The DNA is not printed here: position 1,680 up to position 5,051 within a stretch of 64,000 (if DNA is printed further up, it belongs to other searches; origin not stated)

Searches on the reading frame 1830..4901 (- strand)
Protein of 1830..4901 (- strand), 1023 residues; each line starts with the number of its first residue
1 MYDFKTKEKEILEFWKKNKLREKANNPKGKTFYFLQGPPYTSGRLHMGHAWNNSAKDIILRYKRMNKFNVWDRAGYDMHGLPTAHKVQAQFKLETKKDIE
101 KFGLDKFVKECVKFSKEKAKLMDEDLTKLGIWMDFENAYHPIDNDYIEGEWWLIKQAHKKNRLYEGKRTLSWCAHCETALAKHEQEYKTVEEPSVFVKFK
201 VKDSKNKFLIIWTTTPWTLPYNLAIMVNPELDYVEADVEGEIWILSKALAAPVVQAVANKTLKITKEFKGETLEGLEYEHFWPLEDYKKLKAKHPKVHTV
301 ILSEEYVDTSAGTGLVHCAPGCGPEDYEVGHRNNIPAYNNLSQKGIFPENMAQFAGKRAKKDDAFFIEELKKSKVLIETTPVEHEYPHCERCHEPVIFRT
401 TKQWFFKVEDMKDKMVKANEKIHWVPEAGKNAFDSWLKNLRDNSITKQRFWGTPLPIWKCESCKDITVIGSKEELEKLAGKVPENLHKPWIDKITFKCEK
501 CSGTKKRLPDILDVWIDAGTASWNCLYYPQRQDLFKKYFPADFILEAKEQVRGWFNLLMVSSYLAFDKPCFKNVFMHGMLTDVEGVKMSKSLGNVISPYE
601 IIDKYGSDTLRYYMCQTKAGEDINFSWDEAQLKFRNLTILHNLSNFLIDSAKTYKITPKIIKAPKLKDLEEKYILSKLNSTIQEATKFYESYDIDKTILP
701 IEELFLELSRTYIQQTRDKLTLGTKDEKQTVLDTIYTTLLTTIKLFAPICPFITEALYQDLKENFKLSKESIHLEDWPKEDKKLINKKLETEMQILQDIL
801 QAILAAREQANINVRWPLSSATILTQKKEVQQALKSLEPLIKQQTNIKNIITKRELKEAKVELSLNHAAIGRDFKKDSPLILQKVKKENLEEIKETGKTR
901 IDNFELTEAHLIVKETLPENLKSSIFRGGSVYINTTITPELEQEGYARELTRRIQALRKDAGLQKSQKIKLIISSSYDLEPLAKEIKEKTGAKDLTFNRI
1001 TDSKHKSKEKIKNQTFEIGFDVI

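Call 45: search_protein_families(library=pfam, proteins=[window:1830-4901:-], max_evalue=0.00001)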
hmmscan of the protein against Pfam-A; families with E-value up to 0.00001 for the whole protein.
window:1830-4901:- (1023 aa): 5 families
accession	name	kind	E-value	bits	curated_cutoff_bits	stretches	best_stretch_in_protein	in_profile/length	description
PF00133.28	tRNA-synt_1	-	4.3e-111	372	22.7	1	11-626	2-414/414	tRNA synthetases class I (I, L, M and V)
PF08264.19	Anticodon_1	-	1.5e-30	106.4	25.1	1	671-819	1-145/148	Anticodon-binding domain of tRNA ligase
PF09334.17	tRNA-synt_1g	-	8.5e-28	97.6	20.1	3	547-647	289-387/391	tRNA synthetases class I (M)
PF19302.4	DUF5915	-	2e-17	63.8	27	1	840-1017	3-189/195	Domain of unknown function (DUF5915)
PF01406.26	tRNA-synt_1e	-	9.4e-10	38.8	27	1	564-627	231-293/301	tRNA synthetases class I (C) catalytic domain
